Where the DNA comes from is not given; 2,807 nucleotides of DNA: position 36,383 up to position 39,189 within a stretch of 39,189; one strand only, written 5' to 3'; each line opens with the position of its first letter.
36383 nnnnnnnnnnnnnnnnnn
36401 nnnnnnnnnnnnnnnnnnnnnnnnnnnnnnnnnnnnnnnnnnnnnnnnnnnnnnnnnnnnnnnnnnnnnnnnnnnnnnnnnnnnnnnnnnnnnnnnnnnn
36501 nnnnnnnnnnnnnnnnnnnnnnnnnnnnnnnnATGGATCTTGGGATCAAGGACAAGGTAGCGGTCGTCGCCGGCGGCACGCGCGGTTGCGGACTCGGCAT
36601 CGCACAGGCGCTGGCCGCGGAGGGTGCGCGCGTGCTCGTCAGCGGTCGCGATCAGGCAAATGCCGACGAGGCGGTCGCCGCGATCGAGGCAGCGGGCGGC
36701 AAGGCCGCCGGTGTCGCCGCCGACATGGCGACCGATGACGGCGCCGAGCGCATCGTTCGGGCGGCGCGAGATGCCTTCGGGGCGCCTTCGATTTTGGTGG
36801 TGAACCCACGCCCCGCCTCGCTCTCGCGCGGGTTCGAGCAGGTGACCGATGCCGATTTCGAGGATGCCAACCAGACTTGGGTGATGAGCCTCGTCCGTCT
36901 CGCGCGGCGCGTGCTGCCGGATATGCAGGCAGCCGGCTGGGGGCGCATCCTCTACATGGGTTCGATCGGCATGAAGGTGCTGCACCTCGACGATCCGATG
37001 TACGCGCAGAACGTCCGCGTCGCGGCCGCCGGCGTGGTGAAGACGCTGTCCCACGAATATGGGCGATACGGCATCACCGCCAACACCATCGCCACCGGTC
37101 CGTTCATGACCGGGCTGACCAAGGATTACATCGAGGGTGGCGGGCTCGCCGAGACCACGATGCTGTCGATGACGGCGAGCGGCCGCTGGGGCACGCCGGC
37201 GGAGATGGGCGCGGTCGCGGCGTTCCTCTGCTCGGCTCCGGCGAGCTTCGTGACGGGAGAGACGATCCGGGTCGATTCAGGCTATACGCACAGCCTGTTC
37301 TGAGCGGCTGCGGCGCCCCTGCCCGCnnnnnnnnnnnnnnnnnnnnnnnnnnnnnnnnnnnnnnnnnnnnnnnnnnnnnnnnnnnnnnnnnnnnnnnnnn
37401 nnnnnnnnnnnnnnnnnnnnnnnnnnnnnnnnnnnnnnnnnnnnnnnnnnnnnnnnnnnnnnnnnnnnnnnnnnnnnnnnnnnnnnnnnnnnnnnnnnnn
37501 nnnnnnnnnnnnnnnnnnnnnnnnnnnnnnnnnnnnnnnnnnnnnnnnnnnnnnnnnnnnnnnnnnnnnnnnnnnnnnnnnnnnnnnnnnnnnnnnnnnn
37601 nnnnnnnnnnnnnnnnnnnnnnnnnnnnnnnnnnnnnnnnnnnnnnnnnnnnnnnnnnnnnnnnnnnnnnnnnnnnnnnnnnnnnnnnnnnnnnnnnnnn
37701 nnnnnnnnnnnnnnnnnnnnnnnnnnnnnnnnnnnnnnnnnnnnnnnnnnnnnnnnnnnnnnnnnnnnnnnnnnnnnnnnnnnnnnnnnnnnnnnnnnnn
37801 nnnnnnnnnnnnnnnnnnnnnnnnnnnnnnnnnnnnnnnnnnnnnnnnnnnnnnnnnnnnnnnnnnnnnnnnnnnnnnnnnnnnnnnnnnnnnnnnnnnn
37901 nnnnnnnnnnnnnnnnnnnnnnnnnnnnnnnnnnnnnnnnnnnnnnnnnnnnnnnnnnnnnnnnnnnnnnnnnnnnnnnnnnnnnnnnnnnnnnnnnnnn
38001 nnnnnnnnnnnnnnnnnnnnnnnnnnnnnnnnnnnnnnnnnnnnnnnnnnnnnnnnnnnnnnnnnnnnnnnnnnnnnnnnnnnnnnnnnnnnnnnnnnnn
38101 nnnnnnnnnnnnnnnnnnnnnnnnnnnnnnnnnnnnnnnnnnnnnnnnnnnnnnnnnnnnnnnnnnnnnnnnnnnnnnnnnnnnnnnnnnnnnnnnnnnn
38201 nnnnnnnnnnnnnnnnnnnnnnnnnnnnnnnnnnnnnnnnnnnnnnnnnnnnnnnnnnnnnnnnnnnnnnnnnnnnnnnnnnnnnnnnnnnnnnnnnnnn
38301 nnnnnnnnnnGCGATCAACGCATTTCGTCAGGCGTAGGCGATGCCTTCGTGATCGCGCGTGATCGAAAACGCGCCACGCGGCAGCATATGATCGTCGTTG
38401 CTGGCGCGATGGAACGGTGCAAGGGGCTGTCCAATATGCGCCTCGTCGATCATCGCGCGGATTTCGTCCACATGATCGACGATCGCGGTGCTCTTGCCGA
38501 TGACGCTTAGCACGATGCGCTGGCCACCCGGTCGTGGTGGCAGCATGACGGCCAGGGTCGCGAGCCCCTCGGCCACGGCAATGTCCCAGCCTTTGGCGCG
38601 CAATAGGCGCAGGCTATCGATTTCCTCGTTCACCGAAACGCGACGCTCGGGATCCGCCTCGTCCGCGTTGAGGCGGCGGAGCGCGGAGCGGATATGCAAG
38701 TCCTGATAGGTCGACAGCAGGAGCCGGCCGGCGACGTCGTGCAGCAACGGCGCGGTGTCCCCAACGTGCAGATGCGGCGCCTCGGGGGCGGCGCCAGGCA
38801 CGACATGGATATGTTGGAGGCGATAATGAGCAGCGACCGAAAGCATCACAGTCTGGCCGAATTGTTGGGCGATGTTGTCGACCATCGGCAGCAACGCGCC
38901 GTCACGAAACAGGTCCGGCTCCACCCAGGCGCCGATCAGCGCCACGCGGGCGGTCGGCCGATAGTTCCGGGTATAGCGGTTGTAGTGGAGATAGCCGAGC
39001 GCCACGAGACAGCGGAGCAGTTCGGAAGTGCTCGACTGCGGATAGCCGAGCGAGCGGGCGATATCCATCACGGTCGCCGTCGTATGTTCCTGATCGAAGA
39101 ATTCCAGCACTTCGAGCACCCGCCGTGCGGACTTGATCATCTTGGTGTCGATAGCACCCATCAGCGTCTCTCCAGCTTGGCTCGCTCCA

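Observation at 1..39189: Oxygenase-heavy steroid/bile-salt-type catabolic supercluster with no visible thiolase, aldolase or reductase partners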

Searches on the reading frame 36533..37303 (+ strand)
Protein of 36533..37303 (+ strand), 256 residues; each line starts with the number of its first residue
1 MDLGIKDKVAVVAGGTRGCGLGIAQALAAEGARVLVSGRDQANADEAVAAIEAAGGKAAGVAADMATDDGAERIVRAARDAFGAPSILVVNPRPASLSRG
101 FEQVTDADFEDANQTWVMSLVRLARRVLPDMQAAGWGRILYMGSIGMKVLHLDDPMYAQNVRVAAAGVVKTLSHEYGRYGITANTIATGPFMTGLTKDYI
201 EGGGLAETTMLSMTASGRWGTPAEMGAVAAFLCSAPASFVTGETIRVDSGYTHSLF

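Call 9: search_protein_families(library=pfam, proteins=[window:36533-37303:+])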
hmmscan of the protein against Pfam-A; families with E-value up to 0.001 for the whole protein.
window:36533-37303:+ (256 aa): 3 families
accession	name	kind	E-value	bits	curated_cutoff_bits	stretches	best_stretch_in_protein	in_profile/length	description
PF13561.12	adh_short_C2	-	2.9e-40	138.8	27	1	16-252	5-236/236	Enoyl-(Acyl carrier protein) reductase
PF00106.31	adh_short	-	1.5e-29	103.3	26.6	1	8-199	1-190/195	short chain dehydrogenase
PF08659.16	KR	-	3.3e-06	27.6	22.6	1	11-125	4-121/180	KR domain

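Call 20: search_protein_families(library=ncbifam, proteins=[window:36533-37303:+], max_evalue=1e-10)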
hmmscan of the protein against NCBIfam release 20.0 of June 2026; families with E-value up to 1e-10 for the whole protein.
window:36533-37303:+ (256 aa): 154 families (the best 25 are shown)
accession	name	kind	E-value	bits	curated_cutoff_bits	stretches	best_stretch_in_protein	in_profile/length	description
NF004778.0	PRK06124.1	equivalog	2.4e-44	151.7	303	1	5-253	9-254/256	SDR family oxidoreductase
NF005559.1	PRK07231.1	subfamily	5.7e-44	150.5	215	1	5-252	2-248/249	glucose 1-dehydrogenase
NF004198.0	PRK05653.1-3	equivalog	7.2e-36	123.9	296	1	6-250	6-245/248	3-oxoacyl-ACP reductase FabG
NF009466.0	PRK12826.1-2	subfamily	1e-35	123.4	222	1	7-252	3-245/248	3-oxoacyl-ACP reductase FabG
NF009093.0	PRK12429.1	subfamily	1.5e-35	122.8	258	1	5-252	3-257/259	3-hydroxybutyrate dehydrogenase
NF004197.0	PRK05653.1-1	equivalog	7.9e-35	120.7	332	1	1-252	1-247/249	3-oxoacyl-ACP reductase FabG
NF006070.0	PRK08213.1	subfamily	5.5e-34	117.8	279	1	5-252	10-257/259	gluconate 5-dehydrogenase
TIGR01963.1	PHB_DH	subfamily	6.2e-34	117.4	307.05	1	8-252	2-253/255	3-hydroxybutyrate dehydrogenase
NF004773.0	PRK06113.1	equivalog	1.1e-32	113.5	367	1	4-250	8-249/255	7-alpha-hydroxysteroid dehydrogenase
TIGR01830.1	3oxo_ACP_reduc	equivalog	1.2e-32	113.5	297.75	1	10-250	1-237/239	3-oxoacyl-[acyl-carrier-protein] reductase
NF006212.0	PRK08339.1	equivalog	2.7e-32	112.5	339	1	5-256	6-263/263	short chain dehydrogenase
NF009468.0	PRK12826.1-4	equivalog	1.9e-31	109.7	318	1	5-251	5-247/256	SDR family oxidoreductase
NF005853.0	PRK07774.1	equivalog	4.4e-31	108.2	303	1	5-252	4-247/250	SDR family oxidoreductase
NF005681.0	PRK07478.1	subfamily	5.3e-31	107.9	267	1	5-251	4-249/254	SDR family oxidoreductase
NF004818.0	PRK06172.1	equivalog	5.8e-31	107.7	336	1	4-252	4-251/253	SDR family oxidoreductase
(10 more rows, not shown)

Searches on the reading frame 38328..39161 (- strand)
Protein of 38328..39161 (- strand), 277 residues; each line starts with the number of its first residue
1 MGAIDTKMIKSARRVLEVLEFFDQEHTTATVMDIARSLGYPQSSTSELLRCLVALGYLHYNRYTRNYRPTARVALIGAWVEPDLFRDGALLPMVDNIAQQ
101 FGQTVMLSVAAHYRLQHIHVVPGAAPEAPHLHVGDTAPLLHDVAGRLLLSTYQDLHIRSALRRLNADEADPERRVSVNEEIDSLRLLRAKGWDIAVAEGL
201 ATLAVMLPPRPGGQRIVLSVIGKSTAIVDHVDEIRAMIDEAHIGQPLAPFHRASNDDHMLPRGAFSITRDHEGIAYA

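Call 9: search_protein_families(library=pfam, proteins=[window:38328-39161:-])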
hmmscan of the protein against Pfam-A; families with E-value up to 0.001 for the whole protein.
window:38328-39161:- (277 aa): 4 families
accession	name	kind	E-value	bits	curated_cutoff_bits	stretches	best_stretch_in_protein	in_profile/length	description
PF09339.16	HTH_IclR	-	5e-12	45.8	22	1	11-61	1-51/52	IclR helix-turn-helix domain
PF01614.24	IclR_C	-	0.00013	22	24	1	91-198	14-121/174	Bacterial transcriptional regulator IclR C-terminal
PF12802.13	MarR_2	-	0.00019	22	27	1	14-58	9-50/61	MarR family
PF01325.25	Fe_dep_repress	-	0.00062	20.4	26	1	14-63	8-57/60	Iron dependent repressor, N-terminal DNA binding domain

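Call 15: find_encoding_contigs(protein=window:38328-39161:-, flank=10000, max_places=4)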
Protein window:38328-39161:- (277 aa): 14 contigs read that carry it; 4 places shown.
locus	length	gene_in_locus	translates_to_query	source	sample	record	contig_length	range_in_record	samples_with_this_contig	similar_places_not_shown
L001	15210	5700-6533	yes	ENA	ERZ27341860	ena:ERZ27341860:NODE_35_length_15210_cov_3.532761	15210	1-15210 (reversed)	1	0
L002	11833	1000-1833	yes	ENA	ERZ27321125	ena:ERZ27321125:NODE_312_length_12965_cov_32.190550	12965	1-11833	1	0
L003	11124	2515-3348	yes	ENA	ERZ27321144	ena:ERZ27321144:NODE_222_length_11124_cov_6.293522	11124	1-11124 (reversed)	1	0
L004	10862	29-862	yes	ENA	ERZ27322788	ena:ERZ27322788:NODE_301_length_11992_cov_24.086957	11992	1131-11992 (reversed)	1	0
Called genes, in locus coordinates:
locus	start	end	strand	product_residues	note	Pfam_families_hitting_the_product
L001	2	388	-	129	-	?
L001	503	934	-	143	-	PF02627:CMD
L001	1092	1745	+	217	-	PF00440:TetR_N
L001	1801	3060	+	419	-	PF00067:p450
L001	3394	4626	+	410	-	PF04909:Amidohydro_2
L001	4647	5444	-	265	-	PF09339:HTH_IclR, PF12802:MarR_2 (faint), PF12840:HTH_20 (weak), PF01614:IclR_C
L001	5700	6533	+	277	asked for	PF09339:HTH_IclR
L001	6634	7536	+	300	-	PF00106:adh_short, PF08659:KR (weak), PF13561:adh_short_C2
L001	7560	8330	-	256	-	PF00106:adh_short, PF08659:KR (weak), PF13561:adh_short_C2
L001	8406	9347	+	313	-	PF08240:ADH_N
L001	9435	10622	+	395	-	PF02771:Acyl-CoA_dh_N, PF02770:Acyl-CoA_dh_M, PF00441:Acyl-CoA_dh_1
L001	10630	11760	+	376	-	PF02771:Acyl-CoA_dh_N, PF02770:Acyl-CoA_dh_M, PF00441:Acyl-CoA_dh_1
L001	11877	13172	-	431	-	PF00067:p450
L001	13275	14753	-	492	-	PF02737:3HCDH_N, PF12802:MarR_2 (faint), PF00725:3HCDH, PF01047:MarR (weak)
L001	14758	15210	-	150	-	?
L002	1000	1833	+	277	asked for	PF09339:HTH_IclR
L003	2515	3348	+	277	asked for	PF09339:HTH_IclR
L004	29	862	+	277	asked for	PF09339:HTH_IclR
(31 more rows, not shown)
